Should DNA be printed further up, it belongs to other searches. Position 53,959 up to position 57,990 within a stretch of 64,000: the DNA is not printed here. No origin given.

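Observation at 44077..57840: RHS/YD-repeat protein carrying a ~3,500-aa modular fibre where a toxin domain would normally sit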

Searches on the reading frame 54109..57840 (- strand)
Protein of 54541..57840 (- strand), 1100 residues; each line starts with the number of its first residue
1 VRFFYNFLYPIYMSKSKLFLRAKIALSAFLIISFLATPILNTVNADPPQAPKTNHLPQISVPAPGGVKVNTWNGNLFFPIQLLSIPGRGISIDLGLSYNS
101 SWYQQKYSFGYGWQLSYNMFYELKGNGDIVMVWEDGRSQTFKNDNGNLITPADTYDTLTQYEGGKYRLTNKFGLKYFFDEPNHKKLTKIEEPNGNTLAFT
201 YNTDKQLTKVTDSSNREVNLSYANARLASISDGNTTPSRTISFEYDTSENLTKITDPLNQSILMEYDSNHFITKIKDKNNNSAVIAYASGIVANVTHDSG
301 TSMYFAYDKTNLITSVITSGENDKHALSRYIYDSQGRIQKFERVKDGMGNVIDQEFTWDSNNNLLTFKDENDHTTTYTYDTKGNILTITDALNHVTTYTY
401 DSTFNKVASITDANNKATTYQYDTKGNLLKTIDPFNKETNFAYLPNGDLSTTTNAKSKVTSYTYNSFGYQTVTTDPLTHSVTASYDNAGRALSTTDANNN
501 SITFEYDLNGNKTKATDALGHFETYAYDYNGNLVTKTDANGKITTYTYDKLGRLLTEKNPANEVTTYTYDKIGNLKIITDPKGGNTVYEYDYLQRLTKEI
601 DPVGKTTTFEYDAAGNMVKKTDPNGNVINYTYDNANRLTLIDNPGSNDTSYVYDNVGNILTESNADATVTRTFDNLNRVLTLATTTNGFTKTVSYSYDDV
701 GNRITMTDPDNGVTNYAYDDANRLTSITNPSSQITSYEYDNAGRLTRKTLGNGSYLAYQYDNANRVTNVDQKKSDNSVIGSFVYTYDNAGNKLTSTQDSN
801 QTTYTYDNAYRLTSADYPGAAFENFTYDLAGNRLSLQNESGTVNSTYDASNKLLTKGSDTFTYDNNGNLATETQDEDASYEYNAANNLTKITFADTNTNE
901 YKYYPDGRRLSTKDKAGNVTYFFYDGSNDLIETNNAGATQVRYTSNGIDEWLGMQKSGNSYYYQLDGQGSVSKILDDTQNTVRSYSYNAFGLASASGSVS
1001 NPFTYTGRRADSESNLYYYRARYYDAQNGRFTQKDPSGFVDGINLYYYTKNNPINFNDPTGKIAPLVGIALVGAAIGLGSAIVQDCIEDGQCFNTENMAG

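Call 18: find_homologous_proteins(query=window:54541-57840:-, max_evalue=1e-20)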
Query window:54541-57840:- (1100 aa): 4743 proteins with E <= 1e-20 among 8000 candidates; the best 120 are listed.
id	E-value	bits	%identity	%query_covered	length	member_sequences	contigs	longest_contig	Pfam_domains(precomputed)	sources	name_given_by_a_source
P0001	0.0e+0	1076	50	95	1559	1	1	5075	PF05593.20,PF25023.2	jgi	-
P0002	3.6e-275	934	46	95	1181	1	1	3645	PF05593.20,PF25023.2,PF23414.2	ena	-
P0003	4.8e-273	927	46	97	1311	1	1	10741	PF05593.20,PF25023.2,PF20148.5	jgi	-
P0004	7.6e-246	837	43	96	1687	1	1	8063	PF05593.20,PF25023.2,PF20148.5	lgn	-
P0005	4.0e-238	812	37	84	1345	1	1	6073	PF05593.20,PF25023.2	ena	-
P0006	5.6e-234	798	40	69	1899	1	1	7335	PF05593.20,PF03425.20,PF25023.2,PF21582.4,PF20148.5,PF08547.19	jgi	jgi:RHS repeat-associated protein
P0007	4.4e-229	782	33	87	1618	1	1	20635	PF15649.13,PF05593.20,PF25023.2,PF20148.5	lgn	-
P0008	1.1e-221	757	37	92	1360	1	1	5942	PF05593.20,PF18998.7,PF25023.2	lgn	-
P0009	9.1e-221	754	34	85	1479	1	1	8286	PF05593.20,PF25023.2,PF20148.5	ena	-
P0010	1.7e-218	747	31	92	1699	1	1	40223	PF23381.2,PF05593.20,PF25023.2,PF20148.5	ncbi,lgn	-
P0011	9.2e-217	741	40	96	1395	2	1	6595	PF05593.20,PF25023.2,PF20148.5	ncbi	-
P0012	1.7e-216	740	37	76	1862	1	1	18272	PF05593.20,PF03425.20,PF25023.2,PF21582.4,PF20148.5,PF08547.19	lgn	-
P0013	4.0e-216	739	29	91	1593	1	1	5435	PF05593.20,PF25023.2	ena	-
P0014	1.0e-215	737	38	68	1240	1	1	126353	PF05593.20,PF25023.2,PF20148.5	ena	-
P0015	1.6e-213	730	34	86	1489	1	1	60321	PF05593.20,PF25023.2,PF20148.5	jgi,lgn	jgi:RHS repeat-associated protein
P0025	5.9e-204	698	39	96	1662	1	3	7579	PF05593.20,PF24595.2,PF25023.2,PF20148.5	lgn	-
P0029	9.1e-202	691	32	94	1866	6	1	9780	PF05593.20,PF25023.2,PF06739.18,PF20148.5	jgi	jgi:RHS repeat-associated protein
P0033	2.6e-197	676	38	93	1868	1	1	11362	PF05593.20,PF18962.8,PF24595.2,PF25023.2,PF20148.5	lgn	-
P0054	1.3e-188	648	37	93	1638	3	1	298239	PF05593.20,PF18962.8,PF24595.2,PF25023.2,PF20148.5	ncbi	ncbi:MAG: RHS repeat-associated core domain-containing protein [Bacteroidota bacterium]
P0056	2.0e-188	647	37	96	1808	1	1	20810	PF13573.13,PF05593.20,PF18962.8,PF24595.2,PF25023.2,PF20148.5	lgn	-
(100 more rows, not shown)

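Call 21: find_encoding_contigs(protein=P0001, flank=10000)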
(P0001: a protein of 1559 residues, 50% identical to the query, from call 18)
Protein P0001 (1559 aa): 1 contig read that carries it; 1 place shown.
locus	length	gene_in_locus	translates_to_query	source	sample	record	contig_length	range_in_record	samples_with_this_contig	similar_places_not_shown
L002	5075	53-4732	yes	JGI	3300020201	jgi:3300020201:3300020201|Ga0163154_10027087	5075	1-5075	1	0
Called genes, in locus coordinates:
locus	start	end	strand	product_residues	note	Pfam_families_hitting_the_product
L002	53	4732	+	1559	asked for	PF25023:TEN_YD-shell (weak), PF05593:RHS_repeat (weak), PF25023:TEN_YD-shell, PF05593:RHS_repeat, PF25023:TEN_YD-shell (weak), PF05593:RHS_repeat (weak), PF25023:TEN_YD-shell, PF05593:RHS_repeat (weak)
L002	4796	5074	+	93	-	?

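Call 22: search_protein_families(library=pfam, proteins=[P0001, P0003, P0004, P0002], max_evalue=0.01)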
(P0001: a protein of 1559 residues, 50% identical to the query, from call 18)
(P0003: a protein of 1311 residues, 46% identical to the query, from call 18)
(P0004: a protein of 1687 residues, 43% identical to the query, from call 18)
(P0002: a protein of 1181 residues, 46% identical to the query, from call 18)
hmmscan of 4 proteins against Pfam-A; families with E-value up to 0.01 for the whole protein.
P0001 (1559 aa): 3 families
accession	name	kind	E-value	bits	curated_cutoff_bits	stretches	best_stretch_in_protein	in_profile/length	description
PF05593.20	RHS_repeat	-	4.8e-79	259.9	22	11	516-550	1-35/38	RHS Repeat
PF20148.4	DUF6531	-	7.4e-09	36.3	24.1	1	57-130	3-74/74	Domain of unknown function (DUF6531)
PF22322.1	DUF6973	-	0.0012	18.9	27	1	1071-1169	11-106/124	Domain of unknown function (DUF6973)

P0003 (1311 aa): 2 families
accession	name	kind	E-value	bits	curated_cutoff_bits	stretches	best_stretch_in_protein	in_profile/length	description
PF05593.20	RHS_repeat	-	3.6e-106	346.4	22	21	515-548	1-34/38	RHS Repeat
PF20148.4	DUF6531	-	8.1e-13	49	24.1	1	62-133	3-73/74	Domain of unknown function (DUF6531)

P0004 (1687 aa): 3 families
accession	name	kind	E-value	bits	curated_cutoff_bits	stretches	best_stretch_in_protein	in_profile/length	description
PF05593.20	RHS_repeat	-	3.6e-104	340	22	18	454-491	1-38/38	RHS Repeat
PF20148.4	DUF6531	-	2.5e-13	50.6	24.1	1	60-132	3-73/74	Domain of unknown function (DUF6531)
PF25023.1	TEN_YD-shell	-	9e-06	24.5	50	1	374-495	31-150/909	Teneurin YD-shell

P0002 (1181 aa): 5 families
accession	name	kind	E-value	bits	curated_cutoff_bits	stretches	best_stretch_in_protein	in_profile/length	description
PF05593.20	RHS_repeat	-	1.9e-131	426.9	22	23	583-619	1-37/38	RHS Repeat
PF20148.4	DUF6531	-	3e-10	40.7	24.1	1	67-141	3-74/74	Domain of unknown function (DUF6531)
PF23414.1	Beta-prop_EML_2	-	1.1e-05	25.4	90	1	361-501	78-222/266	Echinoderm microtubule-associated protein second beta-propeller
PF15283.12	DUF4595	-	1.9e-05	25.2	34.2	0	189-288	25-128/202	Domain of unknown function (DUF4595) with porin-like fold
PF25023.1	TEN_YD-shell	-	0.00015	20.5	50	0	776-1058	601-892/909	Teneurin YD-shell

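Call 41: search_protein_families(library=pfam, proteins=[P0025, P0054, P0033, P0056, P0029], max_evalue=0.001)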
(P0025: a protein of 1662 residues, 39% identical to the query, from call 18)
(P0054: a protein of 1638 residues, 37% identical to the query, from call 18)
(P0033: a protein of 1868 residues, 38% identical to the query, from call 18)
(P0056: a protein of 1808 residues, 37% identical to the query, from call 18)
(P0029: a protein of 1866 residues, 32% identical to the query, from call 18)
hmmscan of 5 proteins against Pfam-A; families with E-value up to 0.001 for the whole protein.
P0025 (1662 aa): 4 families
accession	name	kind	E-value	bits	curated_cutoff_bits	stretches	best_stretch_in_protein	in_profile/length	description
PF05593.20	RHS_repeat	-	1e-110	360.8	22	17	445-480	1-36/38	RHS Repeat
PF24595.1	DUF7619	-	7.9e-14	52.3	27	2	1337-1385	82-130/133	Domain of unknown function (DUF7619)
PF20148.4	DUF6531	-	8.5e-13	48.9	24.1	1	38-109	5-74/74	Domain of unknown function (DUF6531)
PF25174.1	Beta-prop_THOC3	-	5.6e-05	22.7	305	0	608-787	93-265/272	THOC3 beta-propeller domain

P0054 (1638 aa): 5 families
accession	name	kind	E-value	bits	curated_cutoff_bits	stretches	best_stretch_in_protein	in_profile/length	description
PF05593.20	RHS_repeat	-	6.4e-97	316.9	22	13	652-686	1-35/38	RHS Repeat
PF24595.1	DUF7619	-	7.9e-14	52.3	27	1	1322-1373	81-132/133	Domain of unknown function (DUF7619)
PF20148.4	DUF6531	-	1e-12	48.6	24.1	1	33-107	1-74/74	Domain of unknown function (DUF6531)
PF18962.6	Por_Secre_tail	-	1.2e-07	32.3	27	1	1560-1630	1-69/75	Secretion system C-terminal sorting domain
PF25174.1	Beta-prop_THOC3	-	0.00066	19.2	305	0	578-695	64-180/272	THOC3 beta-propeller domain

P0033 (1868 aa): 5 families
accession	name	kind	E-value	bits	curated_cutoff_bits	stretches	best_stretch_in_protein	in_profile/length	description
PF05593.20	RHS_repeat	-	3.3e-109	356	22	13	406-439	1-34/38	RHS Repeat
PF24595.1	DUF7619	-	1.7e-15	57.7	27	2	1322-1366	88-132/133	Domain of unknown function (DUF7619)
PF25023.1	TEN_YD-shell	-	1.5e-11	43.6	50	1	786-1023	651-894/909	Teneurin YD-shell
PF20148.4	DUF6531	-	4.6e-08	33.7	24.1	1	45-115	4-73/74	Domain of unknown function (DUF6531)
PF18962.6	Por_Secre_tail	-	8.4e-05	23.2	27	1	1788-1864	1-73/75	Secretion system C-terminal sorting domain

P0056 (1808 aa): 5 families
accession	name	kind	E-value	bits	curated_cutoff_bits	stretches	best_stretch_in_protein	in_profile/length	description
PF05593.20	RHS_repeat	-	4e-103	336.6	22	12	572-606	1-35/38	RHS Repeat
PF24595.1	DUF7619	-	1.3e-17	64.5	27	2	1326-1370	88-132/133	Domain of unknown function (DUF7619)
PF13573.12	SprB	-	9.4e-14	51.2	28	2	1574-1608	3-37/37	SprB repeat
PF18962.6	Por_Secre_tail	-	1.1e-09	38.9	27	1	1731-1805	1-74/75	Secretion system C-terminal sorting domain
PF20148.4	DUF6531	-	2.3e-09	37.9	24.1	1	42-115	4-73/74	Domain of unknown function (DUF6531)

P0029 (1866 aa): 4 families
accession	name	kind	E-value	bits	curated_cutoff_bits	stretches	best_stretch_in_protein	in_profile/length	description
PF05593.20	RHS_repeat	-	3.8e-170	550.2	22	27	719-756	1-38/38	RHS Repeat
PF20148.4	DUF6531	-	3.8e-18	66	24.1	1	544-620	2-74/74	Domain of unknown function (DUF6531)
PF06739.17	SBBP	-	2.8e-17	62.8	20.5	2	328-361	4-38/38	Beta-propeller repeat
PF25023.1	TEN_YD-shell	-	2.2e-15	56.3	50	2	1470-1702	648-891/909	Teneurin YD-shell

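Call 59: predict_structure(alignment_id=A2)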
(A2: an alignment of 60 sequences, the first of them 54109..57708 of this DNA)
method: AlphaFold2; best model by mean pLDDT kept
length: 1200 residues; sequences in the alignment: 60
mean_pLDDT: 82.4   pTM: 0.79
mean pLDDT of the five models: 82.4, 81.7, 81.2, 79.7, 79.0
residues with pLDDT >= 90: 854; 70-90: 135; 50-70: 21; < 50: 190
segments of 3 or more residues with pLDDT < 50: 1-10, 1021-1200
pLDDT, mean of each block of 10 residues (from residue 1): 38 79 91 93 91 92 92 93 92 88 85 93 94 96 96 96 96 96 96 95 96 96 95 92 84 83 92 79 90 90 69 91 93 92 96 94 95 96 96 96 96 96 94 96 93 96 94 96 93 96 91 95 90 93 89 94 93 94 96 95 93 95 96 93 91 94 96 95 97 95 97 96 97 97 96 95 96 93 95 96 96 96 94 91 94 95 94 95 93 94 90 96 94 97 94 94 93 91 93 73 93 83 29 28 28 29 25 26 22 26 25 23 23 25 26 27 25 27 25 22
secondary structure, 60 per line:
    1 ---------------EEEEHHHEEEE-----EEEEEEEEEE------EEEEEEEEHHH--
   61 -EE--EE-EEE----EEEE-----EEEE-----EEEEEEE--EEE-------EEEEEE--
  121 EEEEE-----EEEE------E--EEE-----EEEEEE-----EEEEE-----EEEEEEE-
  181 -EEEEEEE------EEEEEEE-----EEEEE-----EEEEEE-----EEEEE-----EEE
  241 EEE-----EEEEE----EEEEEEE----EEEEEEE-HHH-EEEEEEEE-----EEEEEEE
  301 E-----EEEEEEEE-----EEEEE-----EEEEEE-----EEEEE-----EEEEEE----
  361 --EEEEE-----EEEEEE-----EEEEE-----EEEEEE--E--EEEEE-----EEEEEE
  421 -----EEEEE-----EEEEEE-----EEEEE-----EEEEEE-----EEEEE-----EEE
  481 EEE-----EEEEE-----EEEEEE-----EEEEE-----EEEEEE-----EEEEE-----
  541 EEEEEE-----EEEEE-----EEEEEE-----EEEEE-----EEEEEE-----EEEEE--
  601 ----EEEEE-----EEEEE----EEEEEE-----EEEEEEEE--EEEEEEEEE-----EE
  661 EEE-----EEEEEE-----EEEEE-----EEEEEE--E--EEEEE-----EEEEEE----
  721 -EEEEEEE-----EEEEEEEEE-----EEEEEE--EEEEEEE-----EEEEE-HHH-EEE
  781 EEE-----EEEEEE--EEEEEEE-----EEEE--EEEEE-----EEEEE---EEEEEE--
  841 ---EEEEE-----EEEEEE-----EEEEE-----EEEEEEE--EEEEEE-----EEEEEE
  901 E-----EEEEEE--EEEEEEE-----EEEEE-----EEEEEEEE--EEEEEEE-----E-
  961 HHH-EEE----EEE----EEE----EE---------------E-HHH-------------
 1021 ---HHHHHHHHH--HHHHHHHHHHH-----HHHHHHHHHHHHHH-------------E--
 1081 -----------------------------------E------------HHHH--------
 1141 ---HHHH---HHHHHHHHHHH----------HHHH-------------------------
elements in order (helices of 4 or more, strands of 3 or more residues): E16-19 E23-26 E32-41 E48-55 E69-71 E76-79 E85-88 E94-100 E103-105 E113-118 E121-125 E131-134 E144-146 E152-157 E163-167 E173-179 E182-188 E195-201 E207-211 E217-222 E228-232 E238-243 E249-253 E258-264 E269-275 E281-288 E294-301 E307-314 E320-324 E330-335 E341-345 E351-356 E363-367 E373-378 E384-388 E394-399 E405-409 E415-420 E426-430 E436-441 E447-451 E457-462 E468-472 E478-483 E489-493 E499-504 E510-514 E520-525 E531-535 E541-546 E552-556 E562-567 E573-577 E583-588 E594-598 E605-609 E615-619 E624-629 E635-642 E645-653 E659-663 E669-674 E680-684 E690-695 E701-705 E711-716 E722-728 E734-742 E748-753 E756-762 E768-772 E778-783 E789-794 E797-803 E809-812 E815-819 E825-829 E833-838 E844-848 E854-859 E865-869 E875-881 E884-889 E895-901 E907-912 E915-921 E927-931 E937-944 E947-953 E965-967 E972-974 E979-981 H1024-1032 H1035-1045 H1051-1064 H1129-1132 H1144-1147 H1151-1161 H1172-1175

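Call 63: fold_search(model_id=the predicted structure, library=pdb)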
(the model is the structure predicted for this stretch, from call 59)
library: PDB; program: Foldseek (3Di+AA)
matches with E <= 10: 1015; with E <= 0.001: 104
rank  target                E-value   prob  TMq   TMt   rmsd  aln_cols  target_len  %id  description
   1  8qja_A                1.5e-68  1.00  0.76  0.89   2.8      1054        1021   23  T6SS-linked Rhs repeat protein - Advenella mimigardefordensis VgrG-Rhs core (released 2024-09-25)
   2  8qja_B                1.6e-68  1.00  0.76  0.89   3.1      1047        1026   23  T6SS-linked Rhs repeat protein - Advenella mimigardefordensis VgrG-Rhs core (released 2024-09-25)
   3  8qjc                  4.0e-68  1.00  0.76  0.87   3.3      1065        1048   22  T6SS-linked Rhs repeat protein - Salmonella bongori Rhs-core domain with toxin domain (released 2024-09-25)
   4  8qja_C                1.4e-67  1.00  0.72  0.84   4.4      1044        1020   22  T6SS-linked Rhs repeat protein - Advenella mimigardefordensis VgrG-Rhs core (released 2024-09-25)
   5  8qjb_A                1.8e-67  1.00  0.77  0.88   3.4      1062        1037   22  T6SS-linked Rhs repeat protein - Salmonella bongori Rhs-core domain extended N-terminus (released 2024-09-25)
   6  8qja_D                2.0e-67  1.00  0.76  0.89   2.9      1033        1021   23  T6SS-linked Rhs repeat protein - Advenella mimigardefordensis VgrG-Rhs core (released 2024-09-25)
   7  8qjd_B                2.7e-67  1.00  0.76  0.88   3.6      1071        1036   22  T6SS-linked Rhs repeat protein - Salmonella bongori Rhs-core domain (released 2024-09-25)
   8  7q97_A                1.7e-64  1.00  0.66  0.75   6.1      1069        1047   22  Structure of the bacterial type VI secretion system effector RhsA. (released 2021-12-22)
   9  8uxt                  7.4e-63  1.00  0.72  0.62   5.3      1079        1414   19  Acinetobacter baumannii Tse15 Rhs effector, toxin cleavage mutant (D1369N, D1391N) (released 2024-10-09)
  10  8cp6_B                2.1e-60  1.00  0.75  0.83   3.5      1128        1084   20  Type six secretion system exported effector 5 (Tse5) (released 2023-12-06)
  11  7pq5                  3.7e-60  1.00  0.76  0.86   3.1      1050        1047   21  Photorhabdus laumondii T6SS-associated Rhs protein carrying the Tre23 toxin domain (released 2021-12-01)
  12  8uy4_A                6.2e-60  1.00  0.70  0.63   5.6      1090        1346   19  Acinetobacter baumannii Tse15 Rhs effector (released 2024-10-09)
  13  8h8b                  5.7e-56  1.00  0.68  0.79   5.1      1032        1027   20  Type VI secretion system effector RhsP in its pre-autoproteolysis and monomeric form (released 2023-01-18)
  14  8h8a_A                2.8e-53  1.00  0.63  0.76   5.8      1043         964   20  Type VI secretion system effector RhsP in its post-autoproteolysis and monomeric form (released 2023-01-18)
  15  9ifo_A                3.8e-49  1.00  0.55  0.48   8.8      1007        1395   19  Structure of Teneurin-Like Protein (TLP) (released 2026-03-11)
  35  6cmx_A                2.8e-36  1.00  0.39  0.37  14.8      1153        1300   15  Human Teneurin 2 extra-cellular region (released 2018-07-25)
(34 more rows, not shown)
